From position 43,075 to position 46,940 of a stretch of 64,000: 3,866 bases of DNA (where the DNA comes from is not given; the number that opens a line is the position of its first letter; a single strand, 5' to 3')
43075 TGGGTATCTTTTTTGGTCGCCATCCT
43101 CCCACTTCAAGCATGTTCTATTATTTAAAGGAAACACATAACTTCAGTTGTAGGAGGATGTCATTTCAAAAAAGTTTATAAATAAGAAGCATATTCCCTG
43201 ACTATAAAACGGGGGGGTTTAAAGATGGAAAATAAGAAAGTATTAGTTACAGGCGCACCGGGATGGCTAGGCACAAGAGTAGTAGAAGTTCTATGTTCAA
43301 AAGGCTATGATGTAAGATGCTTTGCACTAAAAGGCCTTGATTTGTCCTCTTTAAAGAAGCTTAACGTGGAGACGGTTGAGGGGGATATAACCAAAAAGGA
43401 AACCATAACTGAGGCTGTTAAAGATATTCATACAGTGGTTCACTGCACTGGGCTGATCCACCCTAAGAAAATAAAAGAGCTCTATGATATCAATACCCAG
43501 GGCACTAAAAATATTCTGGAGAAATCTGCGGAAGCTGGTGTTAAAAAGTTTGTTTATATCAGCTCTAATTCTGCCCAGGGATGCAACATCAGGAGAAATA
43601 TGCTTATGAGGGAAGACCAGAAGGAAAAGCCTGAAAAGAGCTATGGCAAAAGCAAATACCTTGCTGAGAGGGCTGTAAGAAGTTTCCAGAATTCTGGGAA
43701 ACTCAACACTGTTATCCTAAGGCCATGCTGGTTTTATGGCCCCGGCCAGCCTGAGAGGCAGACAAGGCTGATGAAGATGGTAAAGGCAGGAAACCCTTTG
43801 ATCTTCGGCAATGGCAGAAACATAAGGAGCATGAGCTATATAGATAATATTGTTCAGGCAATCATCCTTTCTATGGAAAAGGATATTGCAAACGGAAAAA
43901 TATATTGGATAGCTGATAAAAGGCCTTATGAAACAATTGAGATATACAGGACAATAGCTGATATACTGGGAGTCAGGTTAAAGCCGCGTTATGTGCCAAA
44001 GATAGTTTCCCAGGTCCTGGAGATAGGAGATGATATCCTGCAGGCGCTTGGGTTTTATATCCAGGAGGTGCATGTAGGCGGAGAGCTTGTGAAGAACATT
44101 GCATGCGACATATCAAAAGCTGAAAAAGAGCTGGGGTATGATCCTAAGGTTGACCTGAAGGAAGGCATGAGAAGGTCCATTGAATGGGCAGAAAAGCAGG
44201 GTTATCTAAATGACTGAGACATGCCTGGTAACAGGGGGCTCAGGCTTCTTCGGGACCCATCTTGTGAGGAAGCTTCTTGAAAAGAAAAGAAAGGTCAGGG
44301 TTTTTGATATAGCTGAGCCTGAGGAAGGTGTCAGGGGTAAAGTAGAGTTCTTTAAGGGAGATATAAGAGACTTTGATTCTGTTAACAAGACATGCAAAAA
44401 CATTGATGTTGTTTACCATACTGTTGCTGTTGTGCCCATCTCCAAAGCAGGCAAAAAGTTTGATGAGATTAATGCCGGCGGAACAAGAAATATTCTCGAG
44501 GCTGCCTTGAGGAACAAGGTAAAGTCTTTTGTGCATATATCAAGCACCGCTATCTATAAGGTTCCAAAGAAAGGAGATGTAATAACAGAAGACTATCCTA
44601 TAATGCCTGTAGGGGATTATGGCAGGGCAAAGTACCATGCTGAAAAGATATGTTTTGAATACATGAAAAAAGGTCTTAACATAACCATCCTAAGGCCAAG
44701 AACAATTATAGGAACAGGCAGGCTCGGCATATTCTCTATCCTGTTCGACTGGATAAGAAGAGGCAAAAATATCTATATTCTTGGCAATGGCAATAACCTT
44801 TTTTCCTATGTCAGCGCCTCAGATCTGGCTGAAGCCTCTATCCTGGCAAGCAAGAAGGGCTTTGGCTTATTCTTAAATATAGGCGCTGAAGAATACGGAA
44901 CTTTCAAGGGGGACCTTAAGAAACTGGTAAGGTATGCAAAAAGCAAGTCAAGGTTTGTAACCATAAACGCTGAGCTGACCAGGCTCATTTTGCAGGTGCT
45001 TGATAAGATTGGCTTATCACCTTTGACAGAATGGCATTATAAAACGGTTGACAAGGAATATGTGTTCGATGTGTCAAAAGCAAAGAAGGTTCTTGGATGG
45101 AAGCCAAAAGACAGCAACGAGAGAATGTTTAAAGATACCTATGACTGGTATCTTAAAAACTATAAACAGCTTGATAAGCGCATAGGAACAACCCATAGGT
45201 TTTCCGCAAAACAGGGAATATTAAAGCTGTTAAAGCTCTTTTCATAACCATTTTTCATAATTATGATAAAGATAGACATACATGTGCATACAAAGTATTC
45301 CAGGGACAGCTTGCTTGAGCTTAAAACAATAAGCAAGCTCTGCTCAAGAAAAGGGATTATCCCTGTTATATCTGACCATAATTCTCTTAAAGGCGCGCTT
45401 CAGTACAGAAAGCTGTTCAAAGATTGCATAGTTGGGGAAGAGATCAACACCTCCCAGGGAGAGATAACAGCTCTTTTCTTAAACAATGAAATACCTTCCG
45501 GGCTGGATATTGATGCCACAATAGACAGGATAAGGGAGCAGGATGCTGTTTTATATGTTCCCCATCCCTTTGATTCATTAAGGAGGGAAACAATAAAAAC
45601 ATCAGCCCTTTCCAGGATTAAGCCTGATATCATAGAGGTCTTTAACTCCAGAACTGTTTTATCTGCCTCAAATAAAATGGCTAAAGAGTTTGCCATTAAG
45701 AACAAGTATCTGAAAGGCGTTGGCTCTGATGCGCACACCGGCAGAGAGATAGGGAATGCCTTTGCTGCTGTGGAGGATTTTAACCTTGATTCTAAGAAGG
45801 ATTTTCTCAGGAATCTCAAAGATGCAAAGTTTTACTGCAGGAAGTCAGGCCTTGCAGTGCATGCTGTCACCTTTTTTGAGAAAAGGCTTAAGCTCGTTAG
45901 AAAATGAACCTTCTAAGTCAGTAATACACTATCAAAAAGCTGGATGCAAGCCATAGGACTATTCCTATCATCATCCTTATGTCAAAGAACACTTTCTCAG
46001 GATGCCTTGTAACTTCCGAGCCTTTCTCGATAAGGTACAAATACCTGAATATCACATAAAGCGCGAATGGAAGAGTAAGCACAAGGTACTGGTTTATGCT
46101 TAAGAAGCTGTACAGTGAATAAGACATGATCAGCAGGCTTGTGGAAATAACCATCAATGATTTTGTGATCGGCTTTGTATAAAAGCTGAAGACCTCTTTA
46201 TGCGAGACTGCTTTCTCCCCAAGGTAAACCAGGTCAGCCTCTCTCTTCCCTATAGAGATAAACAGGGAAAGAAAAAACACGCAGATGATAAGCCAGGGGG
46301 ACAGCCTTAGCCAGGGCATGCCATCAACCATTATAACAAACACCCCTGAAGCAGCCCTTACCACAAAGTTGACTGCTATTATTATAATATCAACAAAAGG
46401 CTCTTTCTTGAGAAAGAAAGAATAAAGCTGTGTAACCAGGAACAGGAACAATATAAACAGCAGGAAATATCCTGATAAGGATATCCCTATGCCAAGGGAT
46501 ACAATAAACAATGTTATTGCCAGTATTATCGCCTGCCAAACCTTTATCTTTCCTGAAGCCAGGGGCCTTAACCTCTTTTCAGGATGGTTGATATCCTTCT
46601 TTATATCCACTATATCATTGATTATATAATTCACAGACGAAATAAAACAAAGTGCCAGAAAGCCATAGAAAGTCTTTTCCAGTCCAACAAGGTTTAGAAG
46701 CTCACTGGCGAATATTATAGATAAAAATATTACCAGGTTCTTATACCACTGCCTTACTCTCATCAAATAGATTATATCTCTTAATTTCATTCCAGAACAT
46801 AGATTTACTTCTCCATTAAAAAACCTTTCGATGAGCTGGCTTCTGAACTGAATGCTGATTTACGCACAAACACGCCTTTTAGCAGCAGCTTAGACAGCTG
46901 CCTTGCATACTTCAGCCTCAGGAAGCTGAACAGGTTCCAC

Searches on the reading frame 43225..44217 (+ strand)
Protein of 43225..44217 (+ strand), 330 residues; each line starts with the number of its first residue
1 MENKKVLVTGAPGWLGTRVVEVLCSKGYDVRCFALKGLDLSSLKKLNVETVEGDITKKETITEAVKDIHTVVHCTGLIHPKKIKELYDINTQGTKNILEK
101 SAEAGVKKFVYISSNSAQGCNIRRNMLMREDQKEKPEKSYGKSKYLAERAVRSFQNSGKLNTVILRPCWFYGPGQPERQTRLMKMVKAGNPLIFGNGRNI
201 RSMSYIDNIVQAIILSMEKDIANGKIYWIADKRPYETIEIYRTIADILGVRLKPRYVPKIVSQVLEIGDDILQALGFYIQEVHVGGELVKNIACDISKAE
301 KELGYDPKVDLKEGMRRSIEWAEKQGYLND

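Call 62: search_protein_families(library=pfam, proteins=[window:43225-44217:+], max_evalue=0.00001)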
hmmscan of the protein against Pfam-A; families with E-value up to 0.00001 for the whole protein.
window:43225-44217:+ (330 aa): 8 families
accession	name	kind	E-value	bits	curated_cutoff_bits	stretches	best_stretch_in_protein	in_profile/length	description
PF01073.25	3Beta_HSD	-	2.7e-41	141.9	22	1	7-254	1-274/280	3-beta hydroxysteroid dehydrogenase/isomerase family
PF01370.27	Epimerase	-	1e-36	127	20.9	1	6-229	1-239/240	NAD dependent epimerase/dehydratase family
PF16363.11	GDP_Man_Dehyd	-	9.8e-28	98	27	1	7-317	1-331/332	GDP-mannose 4,6 dehydratase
PF13460.12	NAD_binding_10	-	1.2e-17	64.8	27.2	1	10-180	1-154/184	NAD(P)H-binding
PF04321.23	RmlD_sub_bind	-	1.6e-16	60.6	27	1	5-192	2-173/287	RmlD substrate binding domain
PF07993.18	NAD_binding_4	-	2.3e-16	60.1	20.1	1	47-180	62-220/258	Male sterility protein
PF05368.20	NmrA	-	2.4e-13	50.8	27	1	3-117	2-110/298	NmrA-like family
PF02719.21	Polysacc_synt_2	-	1.3e-08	34.9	20.2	1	6-117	1-131/293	Polysaccharide biosynthesis protein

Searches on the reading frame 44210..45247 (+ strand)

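Call 62: search_protein_families(library=pfam, proteins=[window:44210-45247:+], max_evalue=0.00001)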
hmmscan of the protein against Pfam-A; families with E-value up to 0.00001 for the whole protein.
window:44210-45247:+ (345 aa): 8 families
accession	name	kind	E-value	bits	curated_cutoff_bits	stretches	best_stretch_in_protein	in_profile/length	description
PF01370.27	Epimerase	-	1.6e-40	139.5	20.9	1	6-216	2-227/240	NAD dependent epimerase/dehydratase family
PF01073.25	3Beta_HSD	-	4.3e-32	111.7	22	1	6-216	1-231/280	3-beta hydroxysteroid dehydrogenase/isomerase family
PF16363.11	GDP_Man_Dehyd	-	4.5e-25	89.2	27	1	6-309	1-331/332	GDP-mannose 4,6 dehydratase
PF07993.18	NAD_binding_4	-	5.5e-22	78.6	20.1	1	44-175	62-216/258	Male sterility protein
PF13460.12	NAD_binding_10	-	1e-16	61.8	27.2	1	9-165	1-145/184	NAD(P)H-binding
PF04321.23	RmlD_sub_bind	-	7.3e-13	48.7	27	1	5-169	3-154/287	RmlD substrate binding domain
PF02719.21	Polysacc_synt_2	-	1.2e-11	44.8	20.2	1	6-112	2-128/293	Polysaccharide biosynthesis protein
PF05368.20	NmrA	-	1.2e-06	28.8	27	1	1-110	1-105/298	NmrA-like family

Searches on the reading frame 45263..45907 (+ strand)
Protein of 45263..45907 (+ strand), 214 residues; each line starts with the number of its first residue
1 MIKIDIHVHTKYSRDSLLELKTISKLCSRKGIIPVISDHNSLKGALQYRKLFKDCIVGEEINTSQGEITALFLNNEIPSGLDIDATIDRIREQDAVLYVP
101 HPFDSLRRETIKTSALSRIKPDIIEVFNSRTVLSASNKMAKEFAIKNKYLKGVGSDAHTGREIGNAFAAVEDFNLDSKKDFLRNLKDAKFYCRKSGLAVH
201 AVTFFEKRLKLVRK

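Call 62: search_protein_families(library=pfam, proteins=[window:45263-45907:+], max_evalue=0.00001)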
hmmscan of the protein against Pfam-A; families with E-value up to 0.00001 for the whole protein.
window:45263-45907:+ (214 aa): 1 family
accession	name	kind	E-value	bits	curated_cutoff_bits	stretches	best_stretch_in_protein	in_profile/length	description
PF13263.12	PHP_C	-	6.1e-11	42.1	21.3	1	136-188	3-54/56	PHP-associated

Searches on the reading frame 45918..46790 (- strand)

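Call 62: search_protein_families(library=pfam, proteins=[window:45918-46790:-], max_evalue=0.00001)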
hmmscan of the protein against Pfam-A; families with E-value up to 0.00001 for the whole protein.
window:45918-46790:- (290 aa): 1 family
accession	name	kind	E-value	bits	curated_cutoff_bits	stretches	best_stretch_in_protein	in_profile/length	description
PF01040.23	UbiA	-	2.5e-25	89.6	34.2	1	35-261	17-239/250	UbiA prenyltransferase family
